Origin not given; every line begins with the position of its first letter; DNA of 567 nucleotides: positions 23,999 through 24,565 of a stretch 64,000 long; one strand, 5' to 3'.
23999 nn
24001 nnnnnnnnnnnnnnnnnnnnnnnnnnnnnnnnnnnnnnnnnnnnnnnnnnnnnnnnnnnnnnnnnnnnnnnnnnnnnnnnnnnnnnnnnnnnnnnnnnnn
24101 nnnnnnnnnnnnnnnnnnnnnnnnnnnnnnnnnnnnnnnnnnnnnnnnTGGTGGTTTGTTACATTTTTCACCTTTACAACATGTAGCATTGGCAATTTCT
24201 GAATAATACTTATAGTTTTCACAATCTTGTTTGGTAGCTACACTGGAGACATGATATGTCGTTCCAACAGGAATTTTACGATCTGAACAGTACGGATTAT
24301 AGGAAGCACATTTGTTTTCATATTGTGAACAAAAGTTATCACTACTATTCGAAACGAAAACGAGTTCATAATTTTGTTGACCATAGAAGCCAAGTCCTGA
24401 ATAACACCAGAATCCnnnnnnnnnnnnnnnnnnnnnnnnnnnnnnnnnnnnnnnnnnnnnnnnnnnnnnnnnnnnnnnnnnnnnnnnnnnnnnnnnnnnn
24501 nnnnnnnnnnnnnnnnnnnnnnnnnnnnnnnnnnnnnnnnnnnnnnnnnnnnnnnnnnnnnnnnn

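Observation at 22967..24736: Six-module Cys-rich GPI-anchored protein with a Ly6/uPAR-type CC....CN signature in a probable non-metazoan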

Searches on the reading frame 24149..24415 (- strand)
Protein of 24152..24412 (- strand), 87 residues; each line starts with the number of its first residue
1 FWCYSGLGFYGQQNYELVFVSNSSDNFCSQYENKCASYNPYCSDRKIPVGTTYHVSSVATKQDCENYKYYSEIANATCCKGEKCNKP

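Call 11: search_protein_families(library=pfam, proteins=[window:24152-24412:-], max_evalue=10)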
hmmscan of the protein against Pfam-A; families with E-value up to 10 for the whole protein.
seq(87 aa): 1 family
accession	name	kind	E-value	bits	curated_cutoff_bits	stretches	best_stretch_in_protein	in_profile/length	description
PF00021.27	UPAR_LY6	-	0.52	11.2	24.8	1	23-87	12-82/82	u-PAR/Ly-6 domain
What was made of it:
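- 24152..24412 (-): Module 2, aa 109-195: LU-like domain with 8 Cys, ends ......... Weak PF00021 match, E 0.52 (call 11).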

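Call 13: search_solved_structures(query=A1, max_evalue=10, show_alignments=3)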
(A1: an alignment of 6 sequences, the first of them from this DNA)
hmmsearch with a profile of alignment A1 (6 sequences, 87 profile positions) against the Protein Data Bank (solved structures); distinct sequences matched with E-value up to 10: 11.
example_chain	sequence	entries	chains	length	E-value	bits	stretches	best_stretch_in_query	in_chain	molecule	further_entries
7luw_A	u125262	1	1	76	0.027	18.3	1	25-85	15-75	Short-chain neurotoxin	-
8s72_N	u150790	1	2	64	0.064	17.1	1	29-85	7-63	Short neurotoxin 1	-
9avv_F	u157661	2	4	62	0.095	16.6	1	27-85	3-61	Toxin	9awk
3plc_A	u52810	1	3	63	0.23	15.4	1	33-86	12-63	Beta-cardiotoxin OH-27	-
7z14_F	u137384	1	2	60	0.23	15.4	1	29-85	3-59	Consensus short-chain short-chain alpha-neurotoxin ScNtx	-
6az3_k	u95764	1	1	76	0.52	14.2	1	28-62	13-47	Ribosomal L38e family protein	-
3jcs_k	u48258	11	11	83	0.57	14.1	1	28-62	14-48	ribosomal protein L38e | eL38 | Putative ribosomal protein L38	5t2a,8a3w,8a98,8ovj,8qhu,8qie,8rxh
1tfs_A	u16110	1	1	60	0.95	13.4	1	29-86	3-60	TOXIN FS2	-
8we7_B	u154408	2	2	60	1.5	12.8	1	29-86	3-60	Calciseptin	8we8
2jqp_A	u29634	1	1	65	1.5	12.8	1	27-86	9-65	Weak toxin 1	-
8r4n_N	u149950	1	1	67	4.8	11.1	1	29-85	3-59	Short neurotoxin 1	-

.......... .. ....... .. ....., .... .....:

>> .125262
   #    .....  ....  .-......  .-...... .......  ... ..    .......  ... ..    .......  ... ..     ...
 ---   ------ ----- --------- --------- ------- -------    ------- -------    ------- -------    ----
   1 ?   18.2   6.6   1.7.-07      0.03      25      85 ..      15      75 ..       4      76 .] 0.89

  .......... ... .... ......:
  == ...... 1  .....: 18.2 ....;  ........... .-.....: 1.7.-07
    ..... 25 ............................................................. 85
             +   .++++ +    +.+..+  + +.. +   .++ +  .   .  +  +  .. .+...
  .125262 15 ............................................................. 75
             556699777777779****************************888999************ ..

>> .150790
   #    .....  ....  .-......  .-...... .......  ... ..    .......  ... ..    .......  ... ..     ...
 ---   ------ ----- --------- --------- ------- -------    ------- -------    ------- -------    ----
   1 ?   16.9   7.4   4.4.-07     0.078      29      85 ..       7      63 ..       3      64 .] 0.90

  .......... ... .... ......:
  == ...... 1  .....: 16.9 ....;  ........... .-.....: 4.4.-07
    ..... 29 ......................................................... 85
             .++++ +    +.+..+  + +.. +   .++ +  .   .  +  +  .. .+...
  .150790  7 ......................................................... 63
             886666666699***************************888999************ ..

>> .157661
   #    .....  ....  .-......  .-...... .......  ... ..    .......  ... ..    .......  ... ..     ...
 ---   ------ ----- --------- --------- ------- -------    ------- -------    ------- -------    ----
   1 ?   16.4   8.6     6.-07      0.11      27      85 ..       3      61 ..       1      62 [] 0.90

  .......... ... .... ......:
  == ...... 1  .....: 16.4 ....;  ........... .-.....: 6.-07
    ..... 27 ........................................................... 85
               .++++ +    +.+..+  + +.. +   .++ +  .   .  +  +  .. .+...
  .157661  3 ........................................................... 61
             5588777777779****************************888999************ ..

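Call 23: search_protein_representatives(alignment_id=A1)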
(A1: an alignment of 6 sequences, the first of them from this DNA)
Query: 6 sequences, 87 profile positions. Proteins with E-value up to 0.001 (for the whole library): 82; up to 1e-10: 25; up to 1e-30: 3. The best 82 are listed.
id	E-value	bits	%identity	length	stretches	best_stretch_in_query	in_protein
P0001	5.8e-50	184.0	-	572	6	2-86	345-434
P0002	1.3e-41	157.2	-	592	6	2-85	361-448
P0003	9.5e-37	141.6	-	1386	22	35-71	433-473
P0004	5.7e-30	119.9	-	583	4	18-87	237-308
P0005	8.2e-28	113.0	-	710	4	26-87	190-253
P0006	2.4e-26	108.3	-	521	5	2-87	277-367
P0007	6.6e-21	90.9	-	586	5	16-87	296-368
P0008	1.8e-20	89.5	-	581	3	3-87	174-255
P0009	4.4e-20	88.2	-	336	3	2-87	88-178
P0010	4.0e-18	81.9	-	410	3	2-86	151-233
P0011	4.7e-17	78.5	-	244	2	22-87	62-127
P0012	1.2e-16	77.3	-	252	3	3-87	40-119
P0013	1.2e-16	77.2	-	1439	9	2-85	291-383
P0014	5.0e-16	75.2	-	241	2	3-87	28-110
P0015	4.8e-15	72.1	-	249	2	2-87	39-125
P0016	1.9e-13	67.0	-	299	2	2-87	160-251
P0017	2.6e-13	66.5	-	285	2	20-85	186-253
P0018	3.0e-13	66.3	-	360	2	1-87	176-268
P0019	5.1e-13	65.6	-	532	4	26-87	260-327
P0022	3.2e-11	59.8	-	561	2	25-87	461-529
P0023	3.7e-11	59.6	-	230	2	2-87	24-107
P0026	6.2e-10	55.7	-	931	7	10-87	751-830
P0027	1.4e-09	54.5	-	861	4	27-87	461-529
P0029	2.1e-09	54.0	-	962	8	10-79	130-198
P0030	4.4e-09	52.9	-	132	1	2-87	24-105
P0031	8.7e-09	52.0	-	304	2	2-87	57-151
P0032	2.4e-08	50.6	-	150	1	2-87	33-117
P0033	9.4e-08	48.7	-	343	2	2-87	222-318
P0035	3.0e-07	47.1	-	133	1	1-87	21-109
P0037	1.1e-06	45.3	-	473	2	27-87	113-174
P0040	2.1e-06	44.3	-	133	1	1-87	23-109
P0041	2.1e-06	44.3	-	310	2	2-87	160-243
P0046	5.2e-06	43.1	-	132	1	1-87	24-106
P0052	1.0e-05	42.1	-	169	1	2-87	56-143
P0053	1.1e-05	42.0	-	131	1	6-86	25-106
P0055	1.4e-05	41.7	-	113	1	2-87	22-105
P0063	7.7e-05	39.4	-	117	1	1-87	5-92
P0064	8.7e-05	39.2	-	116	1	3-87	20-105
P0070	2.5e-04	37.7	-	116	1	1-87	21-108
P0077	5.4e-04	36.6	-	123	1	2-87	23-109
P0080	6.9e-04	36.3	-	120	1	2-87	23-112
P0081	8.9e-04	36.0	-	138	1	2-86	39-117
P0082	9.2e-04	35.9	-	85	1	26-87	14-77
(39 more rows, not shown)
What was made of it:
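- Two were six-module orthologues (call 23).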

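Call 27: search_protein_families(library=pfam, alignment_id=A2, max_evalue=0.01)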
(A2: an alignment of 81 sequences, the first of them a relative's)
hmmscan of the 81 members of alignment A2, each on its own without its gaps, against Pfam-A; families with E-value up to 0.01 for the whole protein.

A. member 1, P0001 (572 aa): 0 families

B. families by the number of members that match (of 81 scanned): 8 families
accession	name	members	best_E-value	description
PF00021.27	UPAR_LY6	12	1.7e-05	u-PAR/Ly-6 domain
PF00087.27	Toxin_TOLIP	11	8.1e-06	Snake toxin and toxin-like protein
PF01064.29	Activin_recp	9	2.8e-05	Activin types I and II receptor domain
PF25152.1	CD59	3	1e-05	CD59 glycoprotein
PF00569.23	ZZ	2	0.0022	Zinc finger, ZZ type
PF21947.2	Toxin_cobra-type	1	0.00026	Snake toxin cobra-type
PF24982.1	DUF7773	1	0.0055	Domain of unknown function (DUF7773)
PF23283.1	D8C_UMOD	1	0.0056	Uromodulin-like, D8C domain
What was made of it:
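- Closest known: TGF-beta/activin/BMP receptor ectodomains. Same: 9 of 81 relatives give weak Activin_recp hits (call 27).
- LU-clan families are the only recurrent Pfam matches among the relatives (call 27).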

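Call 30: list_cluster_members(proteins=[P0001, P0002, P0004, P0006, P0008, P0011, P0030, P0035, P0046, P0013])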
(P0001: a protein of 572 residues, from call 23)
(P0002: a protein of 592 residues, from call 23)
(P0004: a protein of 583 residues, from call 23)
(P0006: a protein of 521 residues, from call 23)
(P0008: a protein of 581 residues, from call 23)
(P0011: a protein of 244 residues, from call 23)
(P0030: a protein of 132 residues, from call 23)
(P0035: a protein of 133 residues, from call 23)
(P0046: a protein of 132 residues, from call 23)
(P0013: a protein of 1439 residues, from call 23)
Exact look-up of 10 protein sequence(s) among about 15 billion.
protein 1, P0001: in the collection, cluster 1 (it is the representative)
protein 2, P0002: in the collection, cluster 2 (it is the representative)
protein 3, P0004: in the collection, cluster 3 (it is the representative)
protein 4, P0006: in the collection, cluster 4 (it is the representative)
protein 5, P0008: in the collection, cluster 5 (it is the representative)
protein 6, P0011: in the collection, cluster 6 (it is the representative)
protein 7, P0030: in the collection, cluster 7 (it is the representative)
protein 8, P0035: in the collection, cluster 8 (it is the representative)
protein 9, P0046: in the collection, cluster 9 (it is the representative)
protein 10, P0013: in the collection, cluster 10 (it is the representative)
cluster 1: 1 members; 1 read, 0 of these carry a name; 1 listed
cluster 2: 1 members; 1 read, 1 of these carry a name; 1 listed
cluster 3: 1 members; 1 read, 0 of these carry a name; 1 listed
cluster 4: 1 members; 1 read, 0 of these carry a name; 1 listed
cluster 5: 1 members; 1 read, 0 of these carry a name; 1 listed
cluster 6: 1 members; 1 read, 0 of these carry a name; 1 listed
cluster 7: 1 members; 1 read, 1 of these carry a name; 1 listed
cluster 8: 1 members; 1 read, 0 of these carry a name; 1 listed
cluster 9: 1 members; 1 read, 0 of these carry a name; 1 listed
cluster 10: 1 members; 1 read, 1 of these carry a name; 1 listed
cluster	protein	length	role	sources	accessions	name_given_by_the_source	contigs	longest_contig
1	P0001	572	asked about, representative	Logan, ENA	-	-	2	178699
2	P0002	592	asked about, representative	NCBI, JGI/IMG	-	hypothetical protein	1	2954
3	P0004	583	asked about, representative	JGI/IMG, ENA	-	-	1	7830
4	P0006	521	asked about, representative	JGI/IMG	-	-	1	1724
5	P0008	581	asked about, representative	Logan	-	-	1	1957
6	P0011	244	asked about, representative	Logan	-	-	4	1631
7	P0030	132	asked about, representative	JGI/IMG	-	hypothetical protein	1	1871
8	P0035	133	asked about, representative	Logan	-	-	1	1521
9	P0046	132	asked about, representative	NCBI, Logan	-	-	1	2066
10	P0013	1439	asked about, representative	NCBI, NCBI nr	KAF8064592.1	hypothetical protein HT031_003393 [Scenedesmus sp. PABB004]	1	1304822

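Call 31: find_encoding_contigs(protein=P0001, flank=10000, max_places=3)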
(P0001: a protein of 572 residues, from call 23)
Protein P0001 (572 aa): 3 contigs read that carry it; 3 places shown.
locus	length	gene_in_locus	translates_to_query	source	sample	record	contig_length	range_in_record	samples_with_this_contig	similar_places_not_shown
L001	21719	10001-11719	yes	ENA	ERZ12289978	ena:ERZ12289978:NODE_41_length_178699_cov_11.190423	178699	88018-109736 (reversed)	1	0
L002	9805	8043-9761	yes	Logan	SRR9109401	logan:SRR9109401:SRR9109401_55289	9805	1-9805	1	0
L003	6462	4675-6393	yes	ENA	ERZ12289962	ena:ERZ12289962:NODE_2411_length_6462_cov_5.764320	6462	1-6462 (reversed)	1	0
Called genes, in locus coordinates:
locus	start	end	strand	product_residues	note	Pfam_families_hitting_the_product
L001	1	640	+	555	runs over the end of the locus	PF08238:Sel1 (faint)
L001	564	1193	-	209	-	-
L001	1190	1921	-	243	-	-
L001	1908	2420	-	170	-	-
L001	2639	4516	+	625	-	-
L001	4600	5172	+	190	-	-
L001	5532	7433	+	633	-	PF23598:LRR_14 (faint)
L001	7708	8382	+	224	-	-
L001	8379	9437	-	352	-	-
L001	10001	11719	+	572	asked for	-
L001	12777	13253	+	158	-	-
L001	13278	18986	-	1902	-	-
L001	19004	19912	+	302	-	PF10230:LIDHydrolase (faint), PF12146:Hydrolase_4 (faint)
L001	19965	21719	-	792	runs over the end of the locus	-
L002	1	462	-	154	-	?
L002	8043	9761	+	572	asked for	-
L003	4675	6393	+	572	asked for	-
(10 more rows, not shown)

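Call 32: find_encoding_contigs(protein=P0002, flank=3000, max_places=3)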
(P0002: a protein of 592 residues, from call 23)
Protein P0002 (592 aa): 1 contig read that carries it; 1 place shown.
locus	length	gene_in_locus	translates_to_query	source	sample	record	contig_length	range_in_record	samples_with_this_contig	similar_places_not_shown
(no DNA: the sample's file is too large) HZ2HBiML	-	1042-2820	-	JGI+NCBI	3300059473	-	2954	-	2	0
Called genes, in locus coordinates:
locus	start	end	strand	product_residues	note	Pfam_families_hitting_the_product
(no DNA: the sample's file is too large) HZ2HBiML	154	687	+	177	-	-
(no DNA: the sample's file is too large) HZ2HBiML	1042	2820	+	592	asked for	-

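Call 33: find_encoding_contigs(protein=P0046, flank=3000, max_places=3)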
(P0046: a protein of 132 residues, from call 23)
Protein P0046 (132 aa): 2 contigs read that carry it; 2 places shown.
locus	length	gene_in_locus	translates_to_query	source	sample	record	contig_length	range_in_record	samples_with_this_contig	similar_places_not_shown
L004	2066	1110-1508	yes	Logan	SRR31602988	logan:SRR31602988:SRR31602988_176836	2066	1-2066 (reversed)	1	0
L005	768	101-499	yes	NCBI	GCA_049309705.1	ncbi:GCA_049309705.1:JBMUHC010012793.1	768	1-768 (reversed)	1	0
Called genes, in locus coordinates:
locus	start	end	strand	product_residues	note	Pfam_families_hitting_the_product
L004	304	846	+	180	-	-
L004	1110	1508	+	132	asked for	-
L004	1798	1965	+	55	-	-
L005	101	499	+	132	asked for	-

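Call 39: search_solved_structures(query=A3, max_evalue=10, show_alignments=4)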
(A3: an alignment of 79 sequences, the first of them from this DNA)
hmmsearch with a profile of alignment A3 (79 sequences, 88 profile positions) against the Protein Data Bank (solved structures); distinct sequences matched with E-value up to 10: 20.
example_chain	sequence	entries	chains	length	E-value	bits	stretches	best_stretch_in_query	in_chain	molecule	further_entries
2mj0_A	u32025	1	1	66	0.00022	25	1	25-86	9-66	Weak tryptophan-containing neurotoxin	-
7luw_A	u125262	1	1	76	0.0039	21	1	24-86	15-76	Short-chain neurotoxin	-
8s72_N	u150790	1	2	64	0.0043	20.9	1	26-86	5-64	Short neurotoxin 1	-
9avv_F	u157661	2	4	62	0.016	19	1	27-86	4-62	Toxin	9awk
3plc_A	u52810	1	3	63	0.021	18.7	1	32-86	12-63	Beta-cardiotoxin OH-27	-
7z14_F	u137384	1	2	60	0.035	18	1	28-86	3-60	Consensus short-chain short-chain alpha-neurotoxin ScNtx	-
9u9n_A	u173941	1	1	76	0.051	17.5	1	22-86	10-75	Prostate stem cell antigen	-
2abx_A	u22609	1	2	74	0.19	15.7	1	33-87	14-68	ALPHA-BUNGAROTOXIN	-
8r4n_N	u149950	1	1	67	0.33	14.9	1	27-85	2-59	Short neurotoxin 1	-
1ntx_A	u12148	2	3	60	0.5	14.3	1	27-85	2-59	ALPHA-NEUROTOXIN | Short neurotoxin 1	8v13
1cvo_A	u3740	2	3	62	0.58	14.1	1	32-85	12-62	CARDIOTOXIN V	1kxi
2jqp_A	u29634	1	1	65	0.61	14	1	27-86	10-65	Weak toxin 1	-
7koo_F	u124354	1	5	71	2.2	12.2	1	34-86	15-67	Alpha-bungarotoxin isoform V31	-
8d9y_I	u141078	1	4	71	2.3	12.2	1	34-86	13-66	Long neurotoxin 1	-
1abt_A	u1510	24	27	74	2.3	12.2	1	33-86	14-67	ALPHA-BUNGAROTOXIN | ALPHA-BUNGAROTOXIN ISOFORM A31 | LONG NEUROTOXIN 1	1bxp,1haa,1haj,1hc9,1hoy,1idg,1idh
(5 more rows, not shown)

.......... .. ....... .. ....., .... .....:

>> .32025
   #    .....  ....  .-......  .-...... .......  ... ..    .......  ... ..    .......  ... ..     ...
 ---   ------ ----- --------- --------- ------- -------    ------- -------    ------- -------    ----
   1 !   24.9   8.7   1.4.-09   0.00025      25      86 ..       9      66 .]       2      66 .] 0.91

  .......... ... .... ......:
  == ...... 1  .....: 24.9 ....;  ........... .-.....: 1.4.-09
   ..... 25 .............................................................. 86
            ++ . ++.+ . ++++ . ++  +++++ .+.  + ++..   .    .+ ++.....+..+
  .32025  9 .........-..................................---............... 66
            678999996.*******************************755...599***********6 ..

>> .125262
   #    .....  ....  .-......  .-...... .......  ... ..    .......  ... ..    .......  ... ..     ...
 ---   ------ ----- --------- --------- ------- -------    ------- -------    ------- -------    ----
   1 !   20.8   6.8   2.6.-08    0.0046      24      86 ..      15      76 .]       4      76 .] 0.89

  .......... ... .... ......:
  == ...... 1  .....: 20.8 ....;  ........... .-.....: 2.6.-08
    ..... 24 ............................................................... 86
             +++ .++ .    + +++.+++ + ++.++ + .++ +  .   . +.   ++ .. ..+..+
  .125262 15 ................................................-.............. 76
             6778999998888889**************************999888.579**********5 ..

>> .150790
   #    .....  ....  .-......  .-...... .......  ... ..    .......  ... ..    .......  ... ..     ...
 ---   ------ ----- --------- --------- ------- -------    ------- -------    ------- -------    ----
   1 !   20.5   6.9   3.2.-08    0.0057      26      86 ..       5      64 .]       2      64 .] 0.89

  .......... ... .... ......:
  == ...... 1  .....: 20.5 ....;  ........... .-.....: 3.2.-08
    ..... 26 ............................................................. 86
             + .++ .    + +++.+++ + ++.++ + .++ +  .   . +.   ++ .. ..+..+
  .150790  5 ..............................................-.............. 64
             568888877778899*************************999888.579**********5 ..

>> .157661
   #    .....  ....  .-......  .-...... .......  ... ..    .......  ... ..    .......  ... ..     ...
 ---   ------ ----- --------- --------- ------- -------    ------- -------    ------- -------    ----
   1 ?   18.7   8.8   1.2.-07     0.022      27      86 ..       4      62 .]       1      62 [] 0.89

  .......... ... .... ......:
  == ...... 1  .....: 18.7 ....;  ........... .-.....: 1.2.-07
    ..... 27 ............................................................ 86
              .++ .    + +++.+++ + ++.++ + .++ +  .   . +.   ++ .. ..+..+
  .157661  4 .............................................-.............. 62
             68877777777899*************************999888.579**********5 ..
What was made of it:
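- On LU / three-finger domain superfamily (Ly6/uPAR/snake toxin/TGF-beta receptor ectodomain; Pfam PF00021, PF00087, PF01064 and relatives): Family profile A3 against PDB sequences: best E 2.2e-4, and 20 of 20 hits are three-finger proteins (call 39).
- The family profile against PDB sequences gives 20 of 20 three-finger proteins, best E 2.2e-4 (call 39).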

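Call 40: find_homologous_proteins(query=A3, max_evalue=0.001)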
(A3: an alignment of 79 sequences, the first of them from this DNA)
Query A3 (79 sequences): 443 candidates shared short words with the query, none scored E <= 0.001.

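Call 46: predict_structure(alignment_id=A3)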
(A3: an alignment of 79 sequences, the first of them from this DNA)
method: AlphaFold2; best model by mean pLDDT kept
length: 89 residues; sequences in the alignment: 79
mean_pLDDT: 94.1   pTM: 0.81
mean pLDDT of the five models: 94.1, 93.9, 93.9, 93.7, 93.4
residues with pLDDT >= 90: 79; 70-90: 10; 50-70: 0; < 50: 0
segments of 3 or more residues with pLDDT < 50: none
pLDDT, mean of each block of 10 residues (from residue 1): 96 91 93 95 93 96 95 95 94
secondary structure, 60 per line:
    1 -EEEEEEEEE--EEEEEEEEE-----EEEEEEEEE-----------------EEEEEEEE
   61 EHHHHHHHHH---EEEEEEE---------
elements in order: E2-10 E13-21 E27-35 E53-61 H62-70 E74-80
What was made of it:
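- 24152..24412 (-): AF2 pLDDT 94.1 (call 46).
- Module 2 model: pLDDT 94.1, pTM 0.81 (call 46).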

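Call 50: fold_search(model_id=the predicted structure, library=pdb)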
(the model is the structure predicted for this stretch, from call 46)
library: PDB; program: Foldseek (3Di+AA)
matches with E <= 10: 79; with E <= 0.001: 0
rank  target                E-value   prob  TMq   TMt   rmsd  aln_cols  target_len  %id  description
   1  2fd6_U                1.9e-02  1.00  0.60  0.25   3.7        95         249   19  Structure of Human Urokinase Plasminogen Activator in Complex with Urokinase Receptor and an anti-upar antibody at 1.9 (released 2006-02-21)
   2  3u74_U                2.7e-02  1.00  0.57  0.23   4.2        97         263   20  Crystal structure of stabilized human uPAR mutant (released 2012-04-18)
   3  1ywh_A                8.2e-02  1.00  0.63  0.24   3.5        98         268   20  crystal structure of urokinase plasminogen activator receptor (released 2005-05-10)
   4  6e7k_C                9.1e-02  1.00  0.64  0.68   3.5        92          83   15  Structure of the lipoprotein lipase GPIHBP1 complex that mediates plasma triglyceride hydrolysis (released 2018-12-19)
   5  6e7k_D                1.2e-01  0.99  0.55  0.60   4.8       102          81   14  Structure of the lipoprotein lipase GPIHBP1 complex that mediates plasma triglyceride hydrolysis (released 2018-12-19)
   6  3era_A                1.3e-01  0.99  0.51  0.69   3.3        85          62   14  RECOMBINANT ERABUTOXIN A (S8T MUTANT) (released 1997-12-31)
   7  6pnw_A                1.3e-01  0.99  0.52  0.69   3.2        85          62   15  X-RAY STRUCTURE OF ERABUTOXIN C, A DIMERIC NEUROTOXIN (released 2019-07-24)
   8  1ywh_I                1.3e-01  0.99  0.61  0.24   3.6        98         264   18  crystal structure of urokinase plasminogen activator receptor (released 2005-05-10)
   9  3bt2_U                1.3e-01  0.98  0.56  0.23   3.9        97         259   18  Structure of urokinase receptor, urokinase and vitronectin complex (released 2008-03-25)
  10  1ywh_M                1.4e-01  0.99  0.60  0.24   3.8        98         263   18  crystal structure of urokinase plasminogen activator receptor (released 2005-05-10)
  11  6zss_MODEL_1_A        1.4e-01  0.93  0.51  0.52   4.0       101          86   13  NMR structure of water-soluble domain of human Lynx2 (Lypd1) protein (released 2021-01-13)
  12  3ebx                  1.6e-01  0.99  0.53  0.71   2.7        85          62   13  REFINEMENT AT 1.4 ANGSTROMS RESOLUTION OF A MODEL OF ERABUTOXIN B. TREATMENT OF ORDERED SOLVENT AND DISCRETE DISORDER (released 1988-04-16)
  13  5ebx                  1.6e-01  0.99  0.51  0.68   3.4        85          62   14  THE CRYSTAL STRUCTURE OF ERABUTOXIN A AT 2.0 ANGSTROMS RESOLUTION (released 1990-04-15)
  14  2era                  1.8e-01  0.98  0.51  0.68   3.4        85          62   15  RECOMBINANT ERABUTOXIN A, S8G MUTANT (released 1997-12-31)
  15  3u73_U                1.9e-01  0.98  0.57  0.23   4.1        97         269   20  Crystal structure of stabilized human uPAR mutant in complex with ATF (released 2012-04-18)
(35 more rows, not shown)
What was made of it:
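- Foldseek top hits are uPAR, GPIHBP1 and erabutoxin, probability up to 1.0 (call 50). Foldseek E-values are all >=0.019 (call 50).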
